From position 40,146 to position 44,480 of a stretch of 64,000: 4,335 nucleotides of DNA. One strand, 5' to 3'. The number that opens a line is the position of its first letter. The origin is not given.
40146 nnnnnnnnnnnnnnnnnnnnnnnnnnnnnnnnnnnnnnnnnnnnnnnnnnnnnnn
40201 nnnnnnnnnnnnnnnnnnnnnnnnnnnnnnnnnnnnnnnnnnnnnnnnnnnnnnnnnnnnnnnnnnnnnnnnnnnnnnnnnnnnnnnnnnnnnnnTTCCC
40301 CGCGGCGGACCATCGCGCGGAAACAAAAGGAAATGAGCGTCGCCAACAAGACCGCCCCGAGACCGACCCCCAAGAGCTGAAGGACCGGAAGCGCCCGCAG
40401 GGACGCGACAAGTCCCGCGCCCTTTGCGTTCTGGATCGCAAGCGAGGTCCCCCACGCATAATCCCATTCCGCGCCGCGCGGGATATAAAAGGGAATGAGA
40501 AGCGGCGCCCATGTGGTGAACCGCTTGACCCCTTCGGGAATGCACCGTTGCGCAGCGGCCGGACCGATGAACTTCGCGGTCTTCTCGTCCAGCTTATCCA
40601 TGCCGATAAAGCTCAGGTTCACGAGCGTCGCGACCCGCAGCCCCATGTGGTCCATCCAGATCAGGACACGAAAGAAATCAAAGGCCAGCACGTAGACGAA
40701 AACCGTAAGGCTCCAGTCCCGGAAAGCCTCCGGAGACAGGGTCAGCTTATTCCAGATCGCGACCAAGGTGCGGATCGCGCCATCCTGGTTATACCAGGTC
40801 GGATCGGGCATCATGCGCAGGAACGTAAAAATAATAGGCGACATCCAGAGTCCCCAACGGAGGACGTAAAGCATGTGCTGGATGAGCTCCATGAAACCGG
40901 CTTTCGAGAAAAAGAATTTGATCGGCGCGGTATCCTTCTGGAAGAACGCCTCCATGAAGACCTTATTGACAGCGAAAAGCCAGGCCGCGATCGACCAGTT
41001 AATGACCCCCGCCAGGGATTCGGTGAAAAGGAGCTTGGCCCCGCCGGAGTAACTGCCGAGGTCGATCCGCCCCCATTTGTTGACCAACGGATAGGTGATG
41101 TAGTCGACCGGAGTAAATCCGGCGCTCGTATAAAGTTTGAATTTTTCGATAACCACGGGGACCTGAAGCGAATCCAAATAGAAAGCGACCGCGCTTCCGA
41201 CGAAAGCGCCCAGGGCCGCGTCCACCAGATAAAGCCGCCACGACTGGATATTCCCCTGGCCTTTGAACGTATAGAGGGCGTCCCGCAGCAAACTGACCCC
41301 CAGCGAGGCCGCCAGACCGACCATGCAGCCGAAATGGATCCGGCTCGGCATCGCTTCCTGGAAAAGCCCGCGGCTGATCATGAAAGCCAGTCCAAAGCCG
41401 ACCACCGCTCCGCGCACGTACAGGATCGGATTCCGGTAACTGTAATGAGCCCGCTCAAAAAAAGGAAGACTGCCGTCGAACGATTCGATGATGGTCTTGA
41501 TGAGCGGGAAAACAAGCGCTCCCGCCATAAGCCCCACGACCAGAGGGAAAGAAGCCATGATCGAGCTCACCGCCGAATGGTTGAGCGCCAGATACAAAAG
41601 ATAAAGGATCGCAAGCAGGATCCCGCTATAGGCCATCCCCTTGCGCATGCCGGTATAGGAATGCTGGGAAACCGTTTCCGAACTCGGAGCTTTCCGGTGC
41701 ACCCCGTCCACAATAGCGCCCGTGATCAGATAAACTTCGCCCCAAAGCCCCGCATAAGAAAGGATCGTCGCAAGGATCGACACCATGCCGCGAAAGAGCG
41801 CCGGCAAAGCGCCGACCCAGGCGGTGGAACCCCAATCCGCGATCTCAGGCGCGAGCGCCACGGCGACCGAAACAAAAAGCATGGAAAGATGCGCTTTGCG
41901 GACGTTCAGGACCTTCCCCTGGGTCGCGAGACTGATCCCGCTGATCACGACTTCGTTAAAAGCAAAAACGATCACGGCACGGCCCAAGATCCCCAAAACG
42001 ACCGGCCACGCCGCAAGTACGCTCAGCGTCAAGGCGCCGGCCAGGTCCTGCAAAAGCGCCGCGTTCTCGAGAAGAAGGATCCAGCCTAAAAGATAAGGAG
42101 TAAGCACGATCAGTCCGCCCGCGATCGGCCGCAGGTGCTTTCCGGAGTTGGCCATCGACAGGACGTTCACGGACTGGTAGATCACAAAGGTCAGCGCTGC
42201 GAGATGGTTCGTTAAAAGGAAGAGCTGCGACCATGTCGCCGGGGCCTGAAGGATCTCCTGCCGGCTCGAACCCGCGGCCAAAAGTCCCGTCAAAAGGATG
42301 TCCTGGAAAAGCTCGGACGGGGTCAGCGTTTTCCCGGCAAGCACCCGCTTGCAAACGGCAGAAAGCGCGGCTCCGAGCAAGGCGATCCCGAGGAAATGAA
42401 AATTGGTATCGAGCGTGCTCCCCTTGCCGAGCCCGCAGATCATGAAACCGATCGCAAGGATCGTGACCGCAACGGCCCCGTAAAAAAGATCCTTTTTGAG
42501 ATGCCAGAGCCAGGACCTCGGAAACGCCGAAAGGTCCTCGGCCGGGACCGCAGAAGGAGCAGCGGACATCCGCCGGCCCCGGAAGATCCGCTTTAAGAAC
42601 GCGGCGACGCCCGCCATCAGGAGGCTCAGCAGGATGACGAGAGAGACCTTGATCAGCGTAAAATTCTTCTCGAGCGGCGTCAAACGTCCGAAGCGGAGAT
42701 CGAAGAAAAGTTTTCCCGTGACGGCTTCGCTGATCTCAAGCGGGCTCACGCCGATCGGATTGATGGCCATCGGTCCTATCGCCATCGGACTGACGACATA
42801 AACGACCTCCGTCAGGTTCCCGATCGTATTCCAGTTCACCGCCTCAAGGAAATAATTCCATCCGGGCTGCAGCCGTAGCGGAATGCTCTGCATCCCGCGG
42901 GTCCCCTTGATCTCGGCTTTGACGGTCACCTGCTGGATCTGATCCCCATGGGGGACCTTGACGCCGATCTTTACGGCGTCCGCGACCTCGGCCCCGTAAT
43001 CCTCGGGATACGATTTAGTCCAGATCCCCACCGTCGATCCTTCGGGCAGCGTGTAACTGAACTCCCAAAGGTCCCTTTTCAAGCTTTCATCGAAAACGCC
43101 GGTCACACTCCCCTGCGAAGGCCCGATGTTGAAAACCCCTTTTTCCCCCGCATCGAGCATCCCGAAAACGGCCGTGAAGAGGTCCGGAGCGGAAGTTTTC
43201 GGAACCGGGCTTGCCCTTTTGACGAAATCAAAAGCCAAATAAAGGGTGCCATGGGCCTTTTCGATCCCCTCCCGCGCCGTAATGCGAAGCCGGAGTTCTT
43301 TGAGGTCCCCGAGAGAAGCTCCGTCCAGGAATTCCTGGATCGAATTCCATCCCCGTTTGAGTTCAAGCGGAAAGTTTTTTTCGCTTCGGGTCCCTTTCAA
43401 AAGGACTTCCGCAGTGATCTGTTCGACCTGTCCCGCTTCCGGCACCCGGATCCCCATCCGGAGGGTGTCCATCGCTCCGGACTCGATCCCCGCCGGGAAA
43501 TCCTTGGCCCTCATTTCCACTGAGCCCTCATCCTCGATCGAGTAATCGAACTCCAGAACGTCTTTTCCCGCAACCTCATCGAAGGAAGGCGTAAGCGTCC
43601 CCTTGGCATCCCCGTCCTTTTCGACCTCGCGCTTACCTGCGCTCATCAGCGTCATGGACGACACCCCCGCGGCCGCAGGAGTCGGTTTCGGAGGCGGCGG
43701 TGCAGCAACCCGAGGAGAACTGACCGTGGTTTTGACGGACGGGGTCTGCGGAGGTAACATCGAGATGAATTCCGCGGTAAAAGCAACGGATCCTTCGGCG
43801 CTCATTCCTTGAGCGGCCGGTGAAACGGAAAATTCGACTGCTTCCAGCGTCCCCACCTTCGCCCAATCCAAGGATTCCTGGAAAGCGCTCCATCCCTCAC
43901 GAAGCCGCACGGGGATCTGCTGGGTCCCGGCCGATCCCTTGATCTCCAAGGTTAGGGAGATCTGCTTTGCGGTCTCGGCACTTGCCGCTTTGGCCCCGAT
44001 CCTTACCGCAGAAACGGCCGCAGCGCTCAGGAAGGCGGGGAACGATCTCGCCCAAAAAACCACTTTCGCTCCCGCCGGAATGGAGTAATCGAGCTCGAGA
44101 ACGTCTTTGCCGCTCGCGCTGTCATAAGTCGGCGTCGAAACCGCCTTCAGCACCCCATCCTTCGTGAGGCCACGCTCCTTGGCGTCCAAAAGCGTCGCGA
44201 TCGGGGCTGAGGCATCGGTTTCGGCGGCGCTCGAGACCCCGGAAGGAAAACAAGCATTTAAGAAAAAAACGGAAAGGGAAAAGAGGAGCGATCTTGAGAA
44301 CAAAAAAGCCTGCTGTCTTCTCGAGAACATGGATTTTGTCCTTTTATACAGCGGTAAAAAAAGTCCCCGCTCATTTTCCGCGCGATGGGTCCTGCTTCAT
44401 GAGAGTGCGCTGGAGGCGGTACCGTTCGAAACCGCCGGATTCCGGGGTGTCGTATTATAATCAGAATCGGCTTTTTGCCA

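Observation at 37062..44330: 2,422-aa membrane protein coupling three exported tandem repeats, a roughly 20-helix membrane domain and a GH94-like phosphorylase domain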

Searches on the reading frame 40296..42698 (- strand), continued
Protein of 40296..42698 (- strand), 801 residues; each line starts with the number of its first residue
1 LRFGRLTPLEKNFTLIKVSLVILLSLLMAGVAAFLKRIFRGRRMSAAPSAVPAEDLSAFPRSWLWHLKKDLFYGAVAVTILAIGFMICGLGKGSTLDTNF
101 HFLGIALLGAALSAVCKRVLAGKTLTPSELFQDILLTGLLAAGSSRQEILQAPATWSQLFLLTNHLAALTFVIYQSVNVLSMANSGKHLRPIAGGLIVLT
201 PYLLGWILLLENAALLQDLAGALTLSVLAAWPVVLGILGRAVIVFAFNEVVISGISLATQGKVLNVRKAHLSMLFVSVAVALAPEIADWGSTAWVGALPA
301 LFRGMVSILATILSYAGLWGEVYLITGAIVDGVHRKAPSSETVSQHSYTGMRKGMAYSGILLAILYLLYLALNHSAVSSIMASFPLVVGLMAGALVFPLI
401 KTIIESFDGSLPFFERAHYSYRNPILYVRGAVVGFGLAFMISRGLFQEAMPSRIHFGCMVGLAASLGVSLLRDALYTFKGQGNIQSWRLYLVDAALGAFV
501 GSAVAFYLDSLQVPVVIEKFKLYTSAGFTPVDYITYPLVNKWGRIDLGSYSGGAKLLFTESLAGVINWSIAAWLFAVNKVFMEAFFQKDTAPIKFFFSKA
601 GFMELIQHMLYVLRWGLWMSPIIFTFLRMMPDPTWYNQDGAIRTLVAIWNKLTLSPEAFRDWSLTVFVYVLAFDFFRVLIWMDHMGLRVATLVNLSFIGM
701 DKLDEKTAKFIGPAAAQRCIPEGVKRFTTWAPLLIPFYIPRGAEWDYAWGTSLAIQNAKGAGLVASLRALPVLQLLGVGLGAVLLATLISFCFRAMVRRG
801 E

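Call 70: find_homologous_proteins(query=P0214, max_evalue=1e-50)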
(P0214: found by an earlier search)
Query P0214 (1840 aa): 246 proteins with E <= 1e-50 among 8000 candidates; the best 120 are listed.
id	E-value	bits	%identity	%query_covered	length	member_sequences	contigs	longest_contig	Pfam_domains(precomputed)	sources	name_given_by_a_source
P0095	0.0e+0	4198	100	100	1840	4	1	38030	PF06165.19,PF17167.11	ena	-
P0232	0.0e+0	3654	86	100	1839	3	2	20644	PF06165.19,PF17167.11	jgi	jgi:cyclic beta-1,2-glucan synthetase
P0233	0.0e+0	2852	69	100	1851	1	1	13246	PF06165.19,PF17167.11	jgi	jgi:cyclic beta-1,2-glucan synthetase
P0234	0.0e+0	2457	62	97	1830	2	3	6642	PF06165.19,PF17167.11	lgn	-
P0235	0.0e+0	2445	61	100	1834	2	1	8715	PF06165.19,PF17167.11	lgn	-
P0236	0.0e+0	2429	61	97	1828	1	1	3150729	PF06165.19,PF17167.11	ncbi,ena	-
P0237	0.0e+0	2425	61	97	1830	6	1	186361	PF06165.19,PF17167.11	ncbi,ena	-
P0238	0.0e+0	2384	61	97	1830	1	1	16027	PF06165.19,PF17167.11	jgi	jgi:cyclic beta-1,2-glucan synthetase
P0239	0.0e+0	2383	59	99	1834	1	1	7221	PF06165.19,PF17167.11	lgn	-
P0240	0.0e+0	2280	59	97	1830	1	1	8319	PF06165.19,PF17167.11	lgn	-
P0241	0.0e+0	2259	56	100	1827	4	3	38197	PF06165.19,PF17167.11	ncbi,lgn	-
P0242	0.0e+0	2092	54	99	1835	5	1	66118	PF06165.19,PF17167.11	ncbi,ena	-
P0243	0.0e+0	2033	52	98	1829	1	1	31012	PF06165.19,PF17167.11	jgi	jgi:cyclic beta-1,2-glucan synthetase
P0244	0.0e+0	2021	54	96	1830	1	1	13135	PF06165.19,PF17167.11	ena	-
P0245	0.0e+0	2020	58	87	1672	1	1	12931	PF06165.19,PF17167.11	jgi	jgi:cyclic beta-1,2-glucan synthetase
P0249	0.0e+0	2000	53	96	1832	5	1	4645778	PF06165.19,PF17167.11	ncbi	-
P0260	0.0e+0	1934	51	99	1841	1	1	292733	PF06165.19,PF17167.11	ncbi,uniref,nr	ncbi:GH36-type glycosyl hydrolase domain-containing protein [Lichenifustis flavocetrariae]|uniref:Gl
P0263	0.0e+0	1921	52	95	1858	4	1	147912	PF06165.19,PF17167.11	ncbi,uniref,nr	ncbi:glycosyl transferase family 36 [Lichenibacterium ramalinae]|uniref:Glycosyl transferase family 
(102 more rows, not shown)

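Call 71: find_encoding_contigs(protein=P0263, flank=8000, max_places=1)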
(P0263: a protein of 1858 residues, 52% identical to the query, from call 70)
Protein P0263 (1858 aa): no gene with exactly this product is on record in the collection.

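Call 72: find_encoding_contigs(protein=P0249, flank=8000, max_places=1)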
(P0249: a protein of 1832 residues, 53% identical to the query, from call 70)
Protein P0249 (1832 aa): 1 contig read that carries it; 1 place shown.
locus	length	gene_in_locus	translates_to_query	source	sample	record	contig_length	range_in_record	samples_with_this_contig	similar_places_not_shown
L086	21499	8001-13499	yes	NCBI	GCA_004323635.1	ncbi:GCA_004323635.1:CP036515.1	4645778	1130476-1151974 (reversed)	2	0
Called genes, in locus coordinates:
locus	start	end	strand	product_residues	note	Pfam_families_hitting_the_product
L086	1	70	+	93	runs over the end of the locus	PF13467:RHH_4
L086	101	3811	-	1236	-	PF05170:AsmA, PF05359:DUF748 (faint), PF13116:YhdP (faint), PF05170:AsmA (weak)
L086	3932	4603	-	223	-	PF01209:Ubie_methyltran, PF13489:Methyltransf_23, PF13847:Methyltransf_31, PF08241:Methyltransf_11, PF08242:Methyltransf_12, PF13649:Methyltransf_25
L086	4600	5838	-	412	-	PF00733:Asn_synthase (weak), PF03054:tRNA_Me_trans, PF20259:tRNA_Me_trans_M, PF20258:tRNA_Me_trans_C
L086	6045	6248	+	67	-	PF00313:CSD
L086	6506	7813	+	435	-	PF17767:NAPRTase_N, PF04095:NAPRTase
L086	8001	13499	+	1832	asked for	PF06165:GH94_b-supersand, PF17167:Glyco_hydro_94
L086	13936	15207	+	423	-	PF00149:Metallophos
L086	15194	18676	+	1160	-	PF02463:SMC_N (faint), PF13476:AAA_23, PF13514:AAA_27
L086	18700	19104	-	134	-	-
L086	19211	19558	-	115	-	-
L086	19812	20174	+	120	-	-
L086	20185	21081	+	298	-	-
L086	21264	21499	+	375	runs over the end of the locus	PF13407:Peripla_BP_4, PF00532:Peripla_BP_1 (weak)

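Call 73: find_encoding_contigs(protein=P0260, flank=8000, max_places=1)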
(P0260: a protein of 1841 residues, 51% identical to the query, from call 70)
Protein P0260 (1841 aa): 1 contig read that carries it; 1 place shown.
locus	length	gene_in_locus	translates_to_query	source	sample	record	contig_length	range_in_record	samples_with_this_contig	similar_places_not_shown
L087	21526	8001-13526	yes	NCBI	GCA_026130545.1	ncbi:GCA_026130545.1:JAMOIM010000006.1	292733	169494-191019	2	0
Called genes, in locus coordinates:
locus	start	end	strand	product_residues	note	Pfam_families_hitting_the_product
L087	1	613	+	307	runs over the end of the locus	PF05067:Mn_catalase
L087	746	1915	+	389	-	PF00561:Abhydrolase_1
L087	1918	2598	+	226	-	PF13489:Methyltransf_23, PF07021:MetW, PF13847:Methyltransf_31, PF08241:Methyltransf_11 (weak), PF08242:Methyltransf_12 (weak), PF13649:Methyltransf_25 (weak)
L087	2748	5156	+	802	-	PF00672:HAMP, PF00015:MCPsignal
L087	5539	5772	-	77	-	-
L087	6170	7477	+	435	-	PF17767:NAPRTase_N, PF04095:NAPRTase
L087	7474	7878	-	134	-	PF04138:GtrA_DPMS_TM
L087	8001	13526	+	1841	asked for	PF06165:GH94_b-supersand, PF17167:Glyco_hydro_94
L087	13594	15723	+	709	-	PF01432:Peptidase_M3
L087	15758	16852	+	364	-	PF05970:PIF1, PF13604:AAA_30, PF13245:AAA_19, PF01443:Viral_helicase1 (weak), PF13538:UvrD_C_2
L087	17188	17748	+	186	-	-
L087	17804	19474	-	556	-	PF01268:FTHFS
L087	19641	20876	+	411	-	PF00155:Aminotran_1_2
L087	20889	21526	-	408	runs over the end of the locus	PF00155:Aminotran_1_2, PF01053:Cys_Met_Meta_PP (weak), PF01041:DegT_DnrJ_EryC1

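Call 86: search_protein_families(library=pfam, alignment_id=A2, max_evalue=1)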
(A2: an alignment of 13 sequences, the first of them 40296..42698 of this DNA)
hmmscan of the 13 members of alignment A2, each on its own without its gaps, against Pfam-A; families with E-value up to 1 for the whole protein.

A. member 1, window:40296-42698:- (801 aa): 0 families

B. families by the number of members that match (of 13 scanned): 5 families
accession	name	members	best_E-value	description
PF10233.14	Cg6151-P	1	2.7e-05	Uncharacterized conserved protein CG6151-P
PF12606.13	RELT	1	0.044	Tumour necrosis factor receptor superfamily member 19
PF20485.3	DUF6724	1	0.05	Family of unknown function (DUF6724)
PF07937.16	DUF1686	1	0.11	Protein of unknown function (DUF1686)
PF23494.1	bPH_10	1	0.37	YqeB-like bacterial PH domain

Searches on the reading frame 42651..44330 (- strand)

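Call 22: search_protein_families(library=pfam, proteins=[window:42651-44330:-], max_evalue=10)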
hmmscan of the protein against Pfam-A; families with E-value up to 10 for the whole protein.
window:42651-44330:- (560 aa): 1 family
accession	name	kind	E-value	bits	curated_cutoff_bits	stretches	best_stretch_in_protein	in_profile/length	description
PF07987.16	DUF1775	-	0.042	14.7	25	1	447-495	9-56/146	Domain of unkown function (DUF1775)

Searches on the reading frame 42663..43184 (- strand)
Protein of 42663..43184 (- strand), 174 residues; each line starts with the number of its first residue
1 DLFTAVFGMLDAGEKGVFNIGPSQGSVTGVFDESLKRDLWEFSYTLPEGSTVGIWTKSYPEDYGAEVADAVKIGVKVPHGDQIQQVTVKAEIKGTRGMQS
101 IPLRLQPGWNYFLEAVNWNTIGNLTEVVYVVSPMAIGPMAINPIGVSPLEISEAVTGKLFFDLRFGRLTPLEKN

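Call 44: predict_structure(alignment_id=A3)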
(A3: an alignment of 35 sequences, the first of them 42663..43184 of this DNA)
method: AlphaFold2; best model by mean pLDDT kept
length: 174 residues; sequences in the alignment: 35
mean_pLDDT: 91.3   pTM: 0.85
mean pLDDT of the five models: 91.3, 91.3, 90.9, 89.9, 89.5
residues with pLDDT >= 90: 134; 70-90: 24; 50-70: 16; < 50: 0
segments of 3 or more residues with pLDDT < 50: none
pLDDT, mean of each block of 10 residues (from residue 1): 78 96 97 95 96 96 90 97 95 98 97 97 97 76 63 92 95 87
secondary structure, 60 per line:
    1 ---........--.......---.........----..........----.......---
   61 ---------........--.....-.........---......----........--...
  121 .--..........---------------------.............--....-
elements in order: E4-8 E14-20 E24-32 E37-46 E51-57 E70-77 H80-84 E86-94 E98-103 E108-115 H118-121 E124-133 E155-167 H170-173
